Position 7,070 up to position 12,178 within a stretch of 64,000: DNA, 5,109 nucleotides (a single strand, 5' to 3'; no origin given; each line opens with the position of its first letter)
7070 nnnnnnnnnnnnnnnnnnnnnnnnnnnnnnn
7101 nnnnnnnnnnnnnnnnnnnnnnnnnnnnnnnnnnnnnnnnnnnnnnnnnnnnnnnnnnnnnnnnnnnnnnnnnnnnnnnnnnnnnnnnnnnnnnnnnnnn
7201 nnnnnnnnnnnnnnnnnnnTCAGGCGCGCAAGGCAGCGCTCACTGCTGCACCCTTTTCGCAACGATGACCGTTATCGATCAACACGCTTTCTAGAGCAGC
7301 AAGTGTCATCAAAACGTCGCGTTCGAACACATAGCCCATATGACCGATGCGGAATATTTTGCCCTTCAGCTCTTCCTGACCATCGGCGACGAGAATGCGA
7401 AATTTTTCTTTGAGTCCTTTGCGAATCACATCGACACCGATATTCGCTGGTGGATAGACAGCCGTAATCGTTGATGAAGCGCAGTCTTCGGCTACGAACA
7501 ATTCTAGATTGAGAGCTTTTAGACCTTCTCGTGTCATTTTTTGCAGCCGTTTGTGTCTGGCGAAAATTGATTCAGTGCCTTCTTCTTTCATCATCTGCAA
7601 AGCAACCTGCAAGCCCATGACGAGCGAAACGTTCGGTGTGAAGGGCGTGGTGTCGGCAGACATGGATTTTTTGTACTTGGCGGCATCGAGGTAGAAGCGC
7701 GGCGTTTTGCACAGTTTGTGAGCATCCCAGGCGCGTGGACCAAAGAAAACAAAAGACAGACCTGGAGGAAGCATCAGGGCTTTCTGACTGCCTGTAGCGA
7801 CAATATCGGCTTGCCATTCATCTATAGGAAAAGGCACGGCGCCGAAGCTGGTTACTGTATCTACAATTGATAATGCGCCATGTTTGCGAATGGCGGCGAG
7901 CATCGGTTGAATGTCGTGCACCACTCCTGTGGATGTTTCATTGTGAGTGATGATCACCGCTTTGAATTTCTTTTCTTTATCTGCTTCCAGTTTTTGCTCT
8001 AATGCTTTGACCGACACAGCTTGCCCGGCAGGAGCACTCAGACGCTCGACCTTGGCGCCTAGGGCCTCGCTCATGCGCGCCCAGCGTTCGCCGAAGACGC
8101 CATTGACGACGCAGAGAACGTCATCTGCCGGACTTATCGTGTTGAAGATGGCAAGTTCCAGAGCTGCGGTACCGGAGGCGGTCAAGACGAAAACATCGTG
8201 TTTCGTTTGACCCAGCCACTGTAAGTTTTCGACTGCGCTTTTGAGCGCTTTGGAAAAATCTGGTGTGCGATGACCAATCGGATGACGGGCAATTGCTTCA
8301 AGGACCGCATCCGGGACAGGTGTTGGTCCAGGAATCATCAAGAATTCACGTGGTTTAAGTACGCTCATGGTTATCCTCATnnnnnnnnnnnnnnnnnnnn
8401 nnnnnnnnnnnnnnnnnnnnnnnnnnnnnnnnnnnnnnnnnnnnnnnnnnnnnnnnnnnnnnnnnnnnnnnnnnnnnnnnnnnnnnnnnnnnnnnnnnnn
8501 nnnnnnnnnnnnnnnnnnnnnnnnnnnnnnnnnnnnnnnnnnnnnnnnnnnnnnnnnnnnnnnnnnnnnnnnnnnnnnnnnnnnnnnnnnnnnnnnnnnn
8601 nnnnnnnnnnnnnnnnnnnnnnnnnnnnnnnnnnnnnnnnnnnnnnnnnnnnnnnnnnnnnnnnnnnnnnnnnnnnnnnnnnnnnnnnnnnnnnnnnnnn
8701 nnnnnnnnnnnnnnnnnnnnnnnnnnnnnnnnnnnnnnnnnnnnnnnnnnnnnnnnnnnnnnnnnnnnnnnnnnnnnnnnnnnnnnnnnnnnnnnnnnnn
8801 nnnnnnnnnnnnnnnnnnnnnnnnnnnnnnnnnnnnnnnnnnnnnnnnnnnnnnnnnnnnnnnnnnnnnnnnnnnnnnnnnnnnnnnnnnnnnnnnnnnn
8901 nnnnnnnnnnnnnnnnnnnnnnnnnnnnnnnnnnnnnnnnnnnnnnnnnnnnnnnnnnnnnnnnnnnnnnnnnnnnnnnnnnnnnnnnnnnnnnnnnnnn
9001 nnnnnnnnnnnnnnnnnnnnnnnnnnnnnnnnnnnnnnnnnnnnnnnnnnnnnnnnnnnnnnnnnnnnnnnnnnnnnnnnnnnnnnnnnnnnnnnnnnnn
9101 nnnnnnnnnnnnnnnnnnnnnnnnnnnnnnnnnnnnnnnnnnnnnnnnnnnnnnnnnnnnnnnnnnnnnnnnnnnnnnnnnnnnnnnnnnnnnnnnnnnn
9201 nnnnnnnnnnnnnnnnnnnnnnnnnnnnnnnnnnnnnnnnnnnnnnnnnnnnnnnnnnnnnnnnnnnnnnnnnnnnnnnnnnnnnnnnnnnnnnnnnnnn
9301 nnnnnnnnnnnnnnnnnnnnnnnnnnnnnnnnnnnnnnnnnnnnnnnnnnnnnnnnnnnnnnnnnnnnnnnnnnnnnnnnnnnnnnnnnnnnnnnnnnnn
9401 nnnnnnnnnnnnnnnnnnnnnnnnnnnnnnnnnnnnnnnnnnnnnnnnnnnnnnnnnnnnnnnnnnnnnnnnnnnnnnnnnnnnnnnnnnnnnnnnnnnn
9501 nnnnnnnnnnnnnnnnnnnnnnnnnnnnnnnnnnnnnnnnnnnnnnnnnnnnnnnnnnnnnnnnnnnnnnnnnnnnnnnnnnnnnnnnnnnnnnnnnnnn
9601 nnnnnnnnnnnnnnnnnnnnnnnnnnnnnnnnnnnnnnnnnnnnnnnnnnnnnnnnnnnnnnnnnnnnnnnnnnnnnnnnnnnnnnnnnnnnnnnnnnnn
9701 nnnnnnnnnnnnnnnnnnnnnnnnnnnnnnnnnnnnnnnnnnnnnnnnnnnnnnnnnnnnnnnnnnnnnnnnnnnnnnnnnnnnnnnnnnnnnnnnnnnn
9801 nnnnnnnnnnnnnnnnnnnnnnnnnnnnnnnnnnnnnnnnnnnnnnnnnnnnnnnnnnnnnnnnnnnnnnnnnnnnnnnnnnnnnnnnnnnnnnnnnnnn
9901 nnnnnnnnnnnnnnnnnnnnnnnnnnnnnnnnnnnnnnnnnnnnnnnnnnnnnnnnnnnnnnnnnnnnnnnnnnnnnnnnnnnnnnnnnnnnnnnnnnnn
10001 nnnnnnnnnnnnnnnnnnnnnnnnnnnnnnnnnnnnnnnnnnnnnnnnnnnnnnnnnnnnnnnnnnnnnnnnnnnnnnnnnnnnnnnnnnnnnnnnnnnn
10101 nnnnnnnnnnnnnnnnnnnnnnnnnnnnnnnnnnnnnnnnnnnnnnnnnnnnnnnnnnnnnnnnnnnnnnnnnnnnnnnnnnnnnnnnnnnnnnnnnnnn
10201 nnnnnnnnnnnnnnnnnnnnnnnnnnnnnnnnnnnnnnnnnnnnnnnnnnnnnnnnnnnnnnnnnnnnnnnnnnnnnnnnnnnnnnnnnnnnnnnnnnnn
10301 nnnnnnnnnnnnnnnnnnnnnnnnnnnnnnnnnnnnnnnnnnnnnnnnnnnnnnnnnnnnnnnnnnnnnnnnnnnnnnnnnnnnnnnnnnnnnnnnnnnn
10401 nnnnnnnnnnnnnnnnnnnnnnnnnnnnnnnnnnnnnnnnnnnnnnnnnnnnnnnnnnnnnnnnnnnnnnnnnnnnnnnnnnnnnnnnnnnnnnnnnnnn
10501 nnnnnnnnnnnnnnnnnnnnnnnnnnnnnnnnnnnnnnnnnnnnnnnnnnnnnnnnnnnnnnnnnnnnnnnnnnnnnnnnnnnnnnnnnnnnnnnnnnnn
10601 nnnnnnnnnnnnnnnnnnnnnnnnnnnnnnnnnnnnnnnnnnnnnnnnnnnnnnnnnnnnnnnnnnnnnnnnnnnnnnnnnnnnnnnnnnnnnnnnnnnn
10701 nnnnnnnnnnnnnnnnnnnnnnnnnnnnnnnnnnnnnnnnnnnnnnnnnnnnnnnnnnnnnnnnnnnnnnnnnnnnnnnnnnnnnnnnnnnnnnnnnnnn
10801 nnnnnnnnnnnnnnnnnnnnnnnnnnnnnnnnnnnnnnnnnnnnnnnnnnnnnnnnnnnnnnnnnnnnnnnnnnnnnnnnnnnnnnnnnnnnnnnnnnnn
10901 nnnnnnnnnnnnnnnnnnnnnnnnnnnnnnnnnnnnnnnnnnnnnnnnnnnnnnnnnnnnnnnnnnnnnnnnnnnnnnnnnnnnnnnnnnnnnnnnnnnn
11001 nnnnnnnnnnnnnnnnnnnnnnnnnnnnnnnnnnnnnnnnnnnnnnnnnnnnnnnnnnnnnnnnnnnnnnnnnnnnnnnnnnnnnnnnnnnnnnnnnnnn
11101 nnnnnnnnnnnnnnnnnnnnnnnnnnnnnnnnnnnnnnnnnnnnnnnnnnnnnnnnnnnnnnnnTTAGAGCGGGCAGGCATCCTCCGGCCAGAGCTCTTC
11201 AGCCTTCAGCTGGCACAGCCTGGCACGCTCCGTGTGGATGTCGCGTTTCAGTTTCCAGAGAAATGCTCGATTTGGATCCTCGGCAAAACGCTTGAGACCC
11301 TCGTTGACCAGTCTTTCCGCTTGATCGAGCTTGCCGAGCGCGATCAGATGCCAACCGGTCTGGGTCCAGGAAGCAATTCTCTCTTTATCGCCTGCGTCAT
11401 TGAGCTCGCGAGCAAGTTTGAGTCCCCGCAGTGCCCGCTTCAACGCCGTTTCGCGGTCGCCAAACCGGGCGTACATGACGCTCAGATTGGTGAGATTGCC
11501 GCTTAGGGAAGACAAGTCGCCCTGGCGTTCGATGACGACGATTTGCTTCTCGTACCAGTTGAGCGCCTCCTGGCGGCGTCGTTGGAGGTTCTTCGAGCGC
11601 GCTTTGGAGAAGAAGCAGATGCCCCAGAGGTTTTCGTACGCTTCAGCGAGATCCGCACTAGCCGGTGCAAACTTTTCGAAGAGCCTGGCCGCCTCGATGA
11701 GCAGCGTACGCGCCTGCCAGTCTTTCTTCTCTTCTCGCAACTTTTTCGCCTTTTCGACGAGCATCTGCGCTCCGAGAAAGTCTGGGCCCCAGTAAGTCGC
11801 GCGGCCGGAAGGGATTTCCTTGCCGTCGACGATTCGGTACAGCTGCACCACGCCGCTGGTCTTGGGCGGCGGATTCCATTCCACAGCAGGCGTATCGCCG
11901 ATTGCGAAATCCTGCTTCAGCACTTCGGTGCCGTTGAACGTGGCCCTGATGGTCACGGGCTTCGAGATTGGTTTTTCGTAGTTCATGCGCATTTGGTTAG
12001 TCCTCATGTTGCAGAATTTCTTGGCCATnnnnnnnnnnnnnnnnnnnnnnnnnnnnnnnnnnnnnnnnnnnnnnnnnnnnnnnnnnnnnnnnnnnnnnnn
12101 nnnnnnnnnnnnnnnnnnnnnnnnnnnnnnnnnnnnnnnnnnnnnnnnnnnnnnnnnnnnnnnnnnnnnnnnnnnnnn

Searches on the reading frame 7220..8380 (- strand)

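Call 25: search_protein_families(library=pfam, proteins=[window:7220-8380:-], max_evalue=0.001)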
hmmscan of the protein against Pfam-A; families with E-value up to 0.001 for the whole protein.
window:7220-8380:- (386 aa): 4 families
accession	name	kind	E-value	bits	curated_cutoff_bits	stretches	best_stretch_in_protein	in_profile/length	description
PF00266.25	Aminotran_5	-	1.9e-28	100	21.5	1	18-334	7-338/371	Aminotransferase class-V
PF01053.26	Cys_Met_Meta_PP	-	7.2e-06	25.2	27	1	64-198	70-196/381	Cys/Met metabolism PLP-dependent enzyme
PF01212.27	Beta_elim_lyase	-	0.00011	22.1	27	1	25-213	13-211/288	Beta-eliminating lyase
PF00155.27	Aminotran_1_2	-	0.00013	21.7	19.7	1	33-175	32-186/361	Aminotransferase class I and II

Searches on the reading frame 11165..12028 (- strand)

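Call 25: search_protein_families(library=pfam, proteins=[window:11165-12028:-], max_evalue=0.001)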
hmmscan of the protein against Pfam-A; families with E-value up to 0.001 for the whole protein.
window:11165-12028:- (287 aa): 1 family
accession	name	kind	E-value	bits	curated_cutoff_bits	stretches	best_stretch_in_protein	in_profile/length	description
PF13424.12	TPR_12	-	1.1e-07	32.4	30.1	1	179-248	6-75/77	Tetratricopeptide repeat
